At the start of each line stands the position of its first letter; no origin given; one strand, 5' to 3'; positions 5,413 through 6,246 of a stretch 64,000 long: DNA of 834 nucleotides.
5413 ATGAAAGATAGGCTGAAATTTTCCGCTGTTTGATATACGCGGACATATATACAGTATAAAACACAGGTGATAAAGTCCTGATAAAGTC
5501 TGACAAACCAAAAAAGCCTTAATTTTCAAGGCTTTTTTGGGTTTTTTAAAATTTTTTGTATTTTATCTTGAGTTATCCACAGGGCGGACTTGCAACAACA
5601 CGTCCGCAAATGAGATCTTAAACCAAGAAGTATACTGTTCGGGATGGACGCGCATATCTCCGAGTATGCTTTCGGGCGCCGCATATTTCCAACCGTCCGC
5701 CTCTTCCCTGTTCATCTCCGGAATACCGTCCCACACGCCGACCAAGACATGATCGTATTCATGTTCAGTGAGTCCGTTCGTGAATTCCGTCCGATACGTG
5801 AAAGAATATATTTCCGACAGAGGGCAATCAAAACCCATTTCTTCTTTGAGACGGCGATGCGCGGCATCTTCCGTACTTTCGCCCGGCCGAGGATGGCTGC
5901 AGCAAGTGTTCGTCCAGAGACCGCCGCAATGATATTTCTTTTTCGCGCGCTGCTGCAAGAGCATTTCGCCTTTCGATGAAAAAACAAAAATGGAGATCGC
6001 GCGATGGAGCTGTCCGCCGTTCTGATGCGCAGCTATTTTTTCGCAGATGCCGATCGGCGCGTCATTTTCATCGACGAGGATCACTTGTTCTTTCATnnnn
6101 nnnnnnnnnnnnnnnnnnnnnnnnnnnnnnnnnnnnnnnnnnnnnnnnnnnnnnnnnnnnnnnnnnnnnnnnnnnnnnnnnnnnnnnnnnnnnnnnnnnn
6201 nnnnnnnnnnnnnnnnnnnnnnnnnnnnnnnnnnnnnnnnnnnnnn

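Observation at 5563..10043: Two-component system in one overlapping operon with an isoprenoid-synthase-like enzyme and idi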

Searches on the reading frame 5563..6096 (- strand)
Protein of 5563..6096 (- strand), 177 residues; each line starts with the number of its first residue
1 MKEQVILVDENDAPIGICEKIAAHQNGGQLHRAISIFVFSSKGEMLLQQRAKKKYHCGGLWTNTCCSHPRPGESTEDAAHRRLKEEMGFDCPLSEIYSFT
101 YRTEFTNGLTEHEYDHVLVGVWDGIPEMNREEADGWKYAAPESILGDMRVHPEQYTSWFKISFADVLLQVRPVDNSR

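Call 3: search_protein_families(library=pfam, proteins=[window:5563-6096:-], max_evalue=1)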
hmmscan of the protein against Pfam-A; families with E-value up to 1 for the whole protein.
window:5563-6096:- (177 aa): 2 families
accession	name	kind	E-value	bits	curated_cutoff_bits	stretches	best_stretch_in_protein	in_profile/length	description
PF00293.34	NUDIX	-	8.9e-23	81.2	21.1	1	30-159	2-134/134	NUDIX domain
PF14815.12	NUDIX_4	-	0.0086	16.3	35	1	37-92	3-54/113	NUDIX domain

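Call 4: search_protein_families(library=ncbifam, proteins=[window:5563-6096:-], max_evalue=1)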
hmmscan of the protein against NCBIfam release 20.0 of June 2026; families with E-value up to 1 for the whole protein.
window:5563-6096:- (177 aa): 12 families
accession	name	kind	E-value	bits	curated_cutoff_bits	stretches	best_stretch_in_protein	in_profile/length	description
NF002995.0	PRK03759.1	equivalog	1.6e-48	164.9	127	1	2-162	6-168/185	isopentenyl-diphosphate Delta-isomerase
TIGR02150.1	IPP_isom_1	equivalog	9.3e-37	126.3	105.8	1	5-161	1-157/159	isopentenyl-diphosphate delta-isomerase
NF041653.1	Nud_hyd_Meth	equivalog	7.1e-09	35.7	300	1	7-104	4-99/170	Nudix hydrolase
NF011922.0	PRK15393.1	equivalog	2.8e-08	33.6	152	1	3-104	11-112/182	NUDIX hydrolase YfcD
NF006530.0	PRK08999.1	equivalog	0.00019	20.6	245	1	38-94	13-67/315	Nudix family hydrolase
NF007834.0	PRK10546.1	equivalog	0.00022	21.1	156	1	39-96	11-66/135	pyrimidine (deoxy)nucleoside triphosphate diphosphatase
NF012016.0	PRK15472.1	equivalog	0.0005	19.8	95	1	32-104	4-75/141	nucleoside triphosphatase NudI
NF006961.0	PRK09438.1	equivalog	0.0094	15.4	103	1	34-94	11-66/151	dihydroneopterin triphosphate diphosphatase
NF001938.0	PRK00714.1-5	equivalog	0.034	13.5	116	1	31-90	13-75/172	RNA pyrophosphohydrolase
NF008044.0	PRK10776.1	equivalog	0.055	13.3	148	1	38-128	11-96/130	8-oxo-dGTP diphosphatase MutT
TIGR00586.1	mutt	equivalog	0.1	12.6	97.9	1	40-98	14-70/129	8-oxo-dGTP diphosphatase MutT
NF008736.0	PRK11762.1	equivalog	0.1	12.1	169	1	71-91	85-105/186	ADP compounds hydrolase NudE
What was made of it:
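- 5563..6096 (-): Type-1 isopentenyl-diphosphate isomerase (idi): a facultative neighbour of the cassette, 4-bp overlap with X. Above the NCBIfam equivalog cut-offs (call 4).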
